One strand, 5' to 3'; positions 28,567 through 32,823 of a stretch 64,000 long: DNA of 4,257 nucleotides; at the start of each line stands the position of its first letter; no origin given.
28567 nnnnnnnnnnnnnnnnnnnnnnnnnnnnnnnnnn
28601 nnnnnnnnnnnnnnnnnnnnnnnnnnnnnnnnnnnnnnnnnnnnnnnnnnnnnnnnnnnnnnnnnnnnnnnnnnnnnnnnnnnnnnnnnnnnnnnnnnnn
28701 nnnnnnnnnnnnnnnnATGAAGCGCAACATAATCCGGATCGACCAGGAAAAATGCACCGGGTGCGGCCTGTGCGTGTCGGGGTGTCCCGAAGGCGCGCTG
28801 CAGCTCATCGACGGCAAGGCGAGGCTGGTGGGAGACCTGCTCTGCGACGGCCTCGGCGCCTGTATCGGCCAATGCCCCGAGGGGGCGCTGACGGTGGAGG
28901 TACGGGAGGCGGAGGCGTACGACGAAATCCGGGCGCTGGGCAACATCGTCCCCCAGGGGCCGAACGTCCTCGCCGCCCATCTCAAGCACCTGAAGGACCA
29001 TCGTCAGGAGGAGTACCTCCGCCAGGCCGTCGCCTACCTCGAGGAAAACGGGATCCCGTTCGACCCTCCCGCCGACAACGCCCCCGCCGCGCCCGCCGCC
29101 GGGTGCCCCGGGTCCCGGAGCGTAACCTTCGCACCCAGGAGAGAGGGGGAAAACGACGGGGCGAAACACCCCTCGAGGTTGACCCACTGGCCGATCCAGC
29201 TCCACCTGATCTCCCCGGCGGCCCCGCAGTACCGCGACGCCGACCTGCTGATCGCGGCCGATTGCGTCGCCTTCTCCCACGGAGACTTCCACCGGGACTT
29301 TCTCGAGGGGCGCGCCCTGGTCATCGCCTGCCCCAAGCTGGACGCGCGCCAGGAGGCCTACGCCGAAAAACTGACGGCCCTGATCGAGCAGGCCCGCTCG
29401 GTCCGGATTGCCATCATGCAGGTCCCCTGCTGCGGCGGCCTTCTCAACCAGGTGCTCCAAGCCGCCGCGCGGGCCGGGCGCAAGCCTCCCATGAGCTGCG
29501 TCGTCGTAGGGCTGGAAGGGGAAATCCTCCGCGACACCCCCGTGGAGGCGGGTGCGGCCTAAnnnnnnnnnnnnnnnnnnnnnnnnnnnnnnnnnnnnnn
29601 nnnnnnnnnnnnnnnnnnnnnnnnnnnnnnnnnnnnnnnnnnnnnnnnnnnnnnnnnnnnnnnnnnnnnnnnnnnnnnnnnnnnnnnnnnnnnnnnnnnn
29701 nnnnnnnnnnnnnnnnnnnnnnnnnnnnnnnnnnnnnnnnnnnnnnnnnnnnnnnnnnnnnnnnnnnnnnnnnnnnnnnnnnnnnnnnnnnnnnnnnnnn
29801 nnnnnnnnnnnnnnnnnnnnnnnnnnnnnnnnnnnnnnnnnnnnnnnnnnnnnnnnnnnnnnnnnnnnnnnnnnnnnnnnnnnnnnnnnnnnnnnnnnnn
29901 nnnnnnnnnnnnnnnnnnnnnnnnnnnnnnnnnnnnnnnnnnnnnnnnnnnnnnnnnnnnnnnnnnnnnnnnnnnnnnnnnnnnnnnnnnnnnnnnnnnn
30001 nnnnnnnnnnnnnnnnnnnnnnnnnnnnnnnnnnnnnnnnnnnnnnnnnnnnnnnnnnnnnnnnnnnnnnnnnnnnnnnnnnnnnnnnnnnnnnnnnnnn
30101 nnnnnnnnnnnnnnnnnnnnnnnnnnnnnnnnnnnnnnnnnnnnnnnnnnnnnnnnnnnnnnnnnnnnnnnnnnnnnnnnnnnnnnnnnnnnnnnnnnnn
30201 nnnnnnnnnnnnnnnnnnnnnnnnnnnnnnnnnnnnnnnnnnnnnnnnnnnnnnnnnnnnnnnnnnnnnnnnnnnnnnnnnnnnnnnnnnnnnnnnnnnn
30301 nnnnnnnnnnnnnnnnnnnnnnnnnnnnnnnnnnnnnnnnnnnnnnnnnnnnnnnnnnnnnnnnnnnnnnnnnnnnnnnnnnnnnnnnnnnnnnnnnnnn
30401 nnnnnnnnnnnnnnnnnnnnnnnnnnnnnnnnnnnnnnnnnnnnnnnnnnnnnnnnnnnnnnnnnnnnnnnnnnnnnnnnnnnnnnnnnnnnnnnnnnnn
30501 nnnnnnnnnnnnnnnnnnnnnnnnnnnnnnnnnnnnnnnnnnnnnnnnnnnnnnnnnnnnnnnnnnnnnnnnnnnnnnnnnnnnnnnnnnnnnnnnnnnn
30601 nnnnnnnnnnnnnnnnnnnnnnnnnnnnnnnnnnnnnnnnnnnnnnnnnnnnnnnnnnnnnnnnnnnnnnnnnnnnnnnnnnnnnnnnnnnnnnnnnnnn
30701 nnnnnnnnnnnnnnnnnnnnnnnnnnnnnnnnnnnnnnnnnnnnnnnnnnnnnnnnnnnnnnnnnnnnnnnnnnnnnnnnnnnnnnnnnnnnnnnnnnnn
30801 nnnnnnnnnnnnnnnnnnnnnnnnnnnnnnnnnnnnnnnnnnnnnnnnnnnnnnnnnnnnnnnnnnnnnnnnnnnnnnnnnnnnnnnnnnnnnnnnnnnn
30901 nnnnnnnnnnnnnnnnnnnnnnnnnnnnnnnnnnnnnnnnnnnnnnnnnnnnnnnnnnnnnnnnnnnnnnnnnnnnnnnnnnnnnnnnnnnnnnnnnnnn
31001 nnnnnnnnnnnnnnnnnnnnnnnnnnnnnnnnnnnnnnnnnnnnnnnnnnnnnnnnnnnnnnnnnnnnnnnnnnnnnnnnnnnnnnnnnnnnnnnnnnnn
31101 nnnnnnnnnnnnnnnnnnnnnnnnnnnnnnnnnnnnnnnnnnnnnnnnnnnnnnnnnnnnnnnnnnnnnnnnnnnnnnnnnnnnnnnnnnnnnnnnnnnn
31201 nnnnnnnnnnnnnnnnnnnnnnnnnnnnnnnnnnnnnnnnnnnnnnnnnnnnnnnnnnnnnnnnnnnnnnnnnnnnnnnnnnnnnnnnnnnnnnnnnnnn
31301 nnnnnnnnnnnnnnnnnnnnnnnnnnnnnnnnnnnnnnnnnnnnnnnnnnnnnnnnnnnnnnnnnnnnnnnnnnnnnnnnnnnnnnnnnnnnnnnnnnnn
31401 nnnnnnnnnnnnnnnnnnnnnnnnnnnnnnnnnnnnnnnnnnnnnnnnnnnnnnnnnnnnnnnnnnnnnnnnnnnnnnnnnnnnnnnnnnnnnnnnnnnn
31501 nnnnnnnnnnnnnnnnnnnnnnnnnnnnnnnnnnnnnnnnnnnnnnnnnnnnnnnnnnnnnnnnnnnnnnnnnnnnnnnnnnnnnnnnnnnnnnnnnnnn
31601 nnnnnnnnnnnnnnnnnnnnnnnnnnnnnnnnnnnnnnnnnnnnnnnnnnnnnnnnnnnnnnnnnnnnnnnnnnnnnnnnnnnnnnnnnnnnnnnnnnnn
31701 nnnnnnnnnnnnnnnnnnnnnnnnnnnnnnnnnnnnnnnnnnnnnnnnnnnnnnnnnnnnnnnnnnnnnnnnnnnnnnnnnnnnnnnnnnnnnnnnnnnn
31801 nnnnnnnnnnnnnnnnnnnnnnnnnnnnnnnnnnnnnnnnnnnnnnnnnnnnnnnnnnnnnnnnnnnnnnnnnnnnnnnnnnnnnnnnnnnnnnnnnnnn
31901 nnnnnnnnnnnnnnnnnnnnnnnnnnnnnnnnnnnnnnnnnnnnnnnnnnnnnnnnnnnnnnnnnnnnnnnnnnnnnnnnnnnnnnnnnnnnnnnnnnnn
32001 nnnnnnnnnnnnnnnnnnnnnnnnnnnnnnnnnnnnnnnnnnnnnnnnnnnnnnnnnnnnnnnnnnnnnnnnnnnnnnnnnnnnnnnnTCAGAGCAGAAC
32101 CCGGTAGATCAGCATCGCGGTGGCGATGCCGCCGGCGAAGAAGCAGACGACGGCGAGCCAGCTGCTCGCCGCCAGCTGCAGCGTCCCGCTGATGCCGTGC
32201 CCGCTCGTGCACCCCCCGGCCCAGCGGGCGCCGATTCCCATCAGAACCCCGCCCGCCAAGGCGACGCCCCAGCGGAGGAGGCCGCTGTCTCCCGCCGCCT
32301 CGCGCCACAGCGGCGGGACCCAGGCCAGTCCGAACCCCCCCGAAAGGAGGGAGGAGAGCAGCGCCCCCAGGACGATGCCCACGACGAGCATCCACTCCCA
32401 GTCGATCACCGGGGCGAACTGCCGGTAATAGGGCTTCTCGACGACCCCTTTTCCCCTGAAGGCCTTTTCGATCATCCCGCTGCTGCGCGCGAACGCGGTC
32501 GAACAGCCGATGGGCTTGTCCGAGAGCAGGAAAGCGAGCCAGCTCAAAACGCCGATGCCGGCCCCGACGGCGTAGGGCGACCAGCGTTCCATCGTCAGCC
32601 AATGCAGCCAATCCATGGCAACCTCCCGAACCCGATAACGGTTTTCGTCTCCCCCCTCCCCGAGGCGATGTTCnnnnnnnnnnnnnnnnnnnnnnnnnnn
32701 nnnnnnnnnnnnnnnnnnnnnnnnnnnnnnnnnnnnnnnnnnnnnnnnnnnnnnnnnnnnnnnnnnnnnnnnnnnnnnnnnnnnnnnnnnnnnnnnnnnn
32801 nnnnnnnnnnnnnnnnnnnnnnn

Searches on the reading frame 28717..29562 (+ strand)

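Call 3: search_protein_families(library=pfam, proteins=[window:28717-29562:+], max_evalue=0.01)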
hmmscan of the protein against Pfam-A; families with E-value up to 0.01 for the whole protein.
window:28717-29562:+ (281 aa): 12 families
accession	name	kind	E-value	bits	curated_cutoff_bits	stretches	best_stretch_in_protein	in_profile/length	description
PF00037.32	Fer4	-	4e-11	42.7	21.1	1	7-28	2-23/24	4Fe-4S binding domain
PF13237.11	Fer4_10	-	1.9e-10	41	25.5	1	6-54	2-53/53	4Fe-4S dicluster domain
PF12837.12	Fer4_6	-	2.5e-08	33.9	25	1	5-28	1-24/24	4Fe-4S binding domain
PF12838.12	Fer4_7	-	4.1e-08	34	27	2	12-57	1-52/52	4Fe-4S dicluster domain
PF13187.11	Fer4_9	-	2.5e-07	31.1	27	1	12-57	1-51/52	4Fe-4S dicluster domain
PF14697.11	Fer4_21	-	4.4e-07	30.4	35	1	7-58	2-57/59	4Fe-4S dicluster domain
PF12797.12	Fer4_2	-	1.5e-06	28.2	24.5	1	6-25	3-22/22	4Fe-4S binding domain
PF13484.11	Fer4_16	-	9.3e-06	26.8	30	0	12-30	1-19/66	4Fe-4S double cluster binding domain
PF13459.11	Fer4_15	-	2.2e-05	25.5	22.4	1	6-39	1-34/66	4Fe-4S single cluster domain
PF12800.12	Fer4_4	-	3.6e-05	24.2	24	1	11-26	2-17/17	4Fe-4S binding domain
PF12798.12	Fer4_3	-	0.00055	21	27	0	13-27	1-15/15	4Fe-4S binding domain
PF25160.1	LdpA_Fe-S-bd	-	0.0023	18.1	27.6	0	8-29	23-44/49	LdpA Fe-S cluster-binding domain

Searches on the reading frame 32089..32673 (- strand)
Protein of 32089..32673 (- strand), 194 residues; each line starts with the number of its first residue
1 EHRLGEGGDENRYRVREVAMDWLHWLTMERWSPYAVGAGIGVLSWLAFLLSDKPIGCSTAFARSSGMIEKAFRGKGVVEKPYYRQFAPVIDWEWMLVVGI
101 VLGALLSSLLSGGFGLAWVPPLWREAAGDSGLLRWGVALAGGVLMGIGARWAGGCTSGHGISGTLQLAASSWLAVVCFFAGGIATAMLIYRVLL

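Call 36: search_protein_families(library=pfam, proteins=[window:32089-32673:-], max_evalue=0.0001)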
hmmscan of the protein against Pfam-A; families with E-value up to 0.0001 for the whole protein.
window:32089-32673:- (194 aa): 1 family
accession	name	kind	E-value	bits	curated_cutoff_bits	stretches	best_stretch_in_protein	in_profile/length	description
PF04143.19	Sulf_transp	-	1.2e-27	97.8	27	1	18-183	164-309/310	Sulphur transport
